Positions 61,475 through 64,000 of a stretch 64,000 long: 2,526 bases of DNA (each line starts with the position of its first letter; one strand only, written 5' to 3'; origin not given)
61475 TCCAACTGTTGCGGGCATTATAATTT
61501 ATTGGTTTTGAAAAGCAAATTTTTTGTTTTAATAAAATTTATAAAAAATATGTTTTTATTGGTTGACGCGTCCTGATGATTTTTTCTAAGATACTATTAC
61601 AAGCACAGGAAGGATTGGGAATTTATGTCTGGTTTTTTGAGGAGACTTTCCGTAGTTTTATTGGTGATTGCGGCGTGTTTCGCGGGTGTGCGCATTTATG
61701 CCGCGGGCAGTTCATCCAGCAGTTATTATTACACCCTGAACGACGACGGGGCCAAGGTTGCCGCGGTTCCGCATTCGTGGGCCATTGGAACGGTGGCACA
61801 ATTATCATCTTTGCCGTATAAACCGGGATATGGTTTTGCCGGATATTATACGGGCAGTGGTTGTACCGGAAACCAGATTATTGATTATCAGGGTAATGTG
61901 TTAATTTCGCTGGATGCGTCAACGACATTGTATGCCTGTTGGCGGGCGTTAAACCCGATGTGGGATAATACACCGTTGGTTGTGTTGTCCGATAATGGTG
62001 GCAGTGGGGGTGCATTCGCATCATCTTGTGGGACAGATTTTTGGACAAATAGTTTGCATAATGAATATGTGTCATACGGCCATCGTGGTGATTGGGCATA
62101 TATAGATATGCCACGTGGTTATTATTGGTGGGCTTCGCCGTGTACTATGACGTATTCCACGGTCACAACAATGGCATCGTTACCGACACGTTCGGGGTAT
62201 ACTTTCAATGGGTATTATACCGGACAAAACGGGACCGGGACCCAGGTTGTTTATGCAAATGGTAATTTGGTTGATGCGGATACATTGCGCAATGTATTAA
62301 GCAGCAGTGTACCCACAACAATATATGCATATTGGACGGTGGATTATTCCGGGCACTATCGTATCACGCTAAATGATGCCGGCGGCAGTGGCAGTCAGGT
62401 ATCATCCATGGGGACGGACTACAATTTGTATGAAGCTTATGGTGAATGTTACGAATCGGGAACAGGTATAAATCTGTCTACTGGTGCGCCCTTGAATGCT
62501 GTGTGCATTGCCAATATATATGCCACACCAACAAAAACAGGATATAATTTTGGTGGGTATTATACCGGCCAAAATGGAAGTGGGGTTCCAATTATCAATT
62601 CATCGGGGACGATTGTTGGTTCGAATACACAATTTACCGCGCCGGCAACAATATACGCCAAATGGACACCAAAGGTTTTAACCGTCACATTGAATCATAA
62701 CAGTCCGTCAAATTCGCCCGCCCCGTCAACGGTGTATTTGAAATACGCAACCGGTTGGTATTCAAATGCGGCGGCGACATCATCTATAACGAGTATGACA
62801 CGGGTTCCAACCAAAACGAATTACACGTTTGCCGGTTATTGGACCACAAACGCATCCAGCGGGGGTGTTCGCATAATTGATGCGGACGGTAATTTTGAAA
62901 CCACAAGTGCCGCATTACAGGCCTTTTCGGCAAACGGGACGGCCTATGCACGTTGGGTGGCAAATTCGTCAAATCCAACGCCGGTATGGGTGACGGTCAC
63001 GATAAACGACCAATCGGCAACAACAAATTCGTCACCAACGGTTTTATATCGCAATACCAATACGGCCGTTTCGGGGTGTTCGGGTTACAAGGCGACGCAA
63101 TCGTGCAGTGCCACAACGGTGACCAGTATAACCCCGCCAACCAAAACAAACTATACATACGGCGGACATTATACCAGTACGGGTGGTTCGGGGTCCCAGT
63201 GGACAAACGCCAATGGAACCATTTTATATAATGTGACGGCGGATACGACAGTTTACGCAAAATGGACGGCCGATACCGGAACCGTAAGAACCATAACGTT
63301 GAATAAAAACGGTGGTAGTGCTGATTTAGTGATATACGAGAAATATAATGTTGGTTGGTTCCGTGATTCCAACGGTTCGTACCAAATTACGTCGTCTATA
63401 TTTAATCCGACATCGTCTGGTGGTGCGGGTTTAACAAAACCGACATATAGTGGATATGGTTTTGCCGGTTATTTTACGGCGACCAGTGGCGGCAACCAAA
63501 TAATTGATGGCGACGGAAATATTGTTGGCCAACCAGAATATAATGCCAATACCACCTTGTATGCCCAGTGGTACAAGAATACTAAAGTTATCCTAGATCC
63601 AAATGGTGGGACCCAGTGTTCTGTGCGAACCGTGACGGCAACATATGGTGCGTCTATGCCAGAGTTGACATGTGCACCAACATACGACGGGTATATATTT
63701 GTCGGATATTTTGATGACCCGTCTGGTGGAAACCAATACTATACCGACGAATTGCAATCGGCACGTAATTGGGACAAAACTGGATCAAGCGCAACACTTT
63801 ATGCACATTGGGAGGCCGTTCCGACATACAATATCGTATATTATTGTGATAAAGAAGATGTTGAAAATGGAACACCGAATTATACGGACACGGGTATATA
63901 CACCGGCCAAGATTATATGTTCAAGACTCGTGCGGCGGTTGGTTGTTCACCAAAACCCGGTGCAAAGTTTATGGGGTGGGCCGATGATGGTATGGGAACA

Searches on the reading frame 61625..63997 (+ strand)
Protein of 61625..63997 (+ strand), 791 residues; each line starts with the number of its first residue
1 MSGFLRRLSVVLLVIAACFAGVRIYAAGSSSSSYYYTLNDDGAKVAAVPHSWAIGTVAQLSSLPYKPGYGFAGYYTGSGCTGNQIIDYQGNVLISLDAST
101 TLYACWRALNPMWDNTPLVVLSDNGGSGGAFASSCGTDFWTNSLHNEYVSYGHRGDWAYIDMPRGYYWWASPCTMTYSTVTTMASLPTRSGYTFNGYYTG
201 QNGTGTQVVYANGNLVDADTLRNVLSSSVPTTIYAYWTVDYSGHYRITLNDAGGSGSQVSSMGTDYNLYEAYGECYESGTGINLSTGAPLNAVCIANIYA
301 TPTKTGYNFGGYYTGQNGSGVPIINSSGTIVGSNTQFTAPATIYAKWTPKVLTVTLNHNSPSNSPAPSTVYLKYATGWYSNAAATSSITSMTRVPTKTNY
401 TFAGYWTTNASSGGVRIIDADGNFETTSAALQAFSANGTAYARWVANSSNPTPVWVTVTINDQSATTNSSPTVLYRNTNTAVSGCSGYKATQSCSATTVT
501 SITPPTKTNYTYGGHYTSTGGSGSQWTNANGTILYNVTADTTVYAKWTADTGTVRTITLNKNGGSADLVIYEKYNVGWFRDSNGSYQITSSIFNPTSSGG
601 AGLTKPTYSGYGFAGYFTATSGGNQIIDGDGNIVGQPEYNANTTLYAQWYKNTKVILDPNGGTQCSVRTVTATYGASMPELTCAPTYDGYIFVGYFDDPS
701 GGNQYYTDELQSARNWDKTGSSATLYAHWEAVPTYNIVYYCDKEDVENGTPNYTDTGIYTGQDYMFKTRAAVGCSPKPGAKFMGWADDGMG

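Call 82: search_protein_families(library=pfam, proteins=[window:61625-63997:+], max_evalue=0.001)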
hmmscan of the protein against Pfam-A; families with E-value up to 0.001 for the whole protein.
window:61625-63997:+ (791 aa): 1 family
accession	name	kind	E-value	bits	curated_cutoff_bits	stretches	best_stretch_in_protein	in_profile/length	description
PF09479.16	Flg_new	-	9.1e-24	83.8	27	1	655-728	3-65/65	Listeria-Bacteroides repeat domain (List_Bact_rpt)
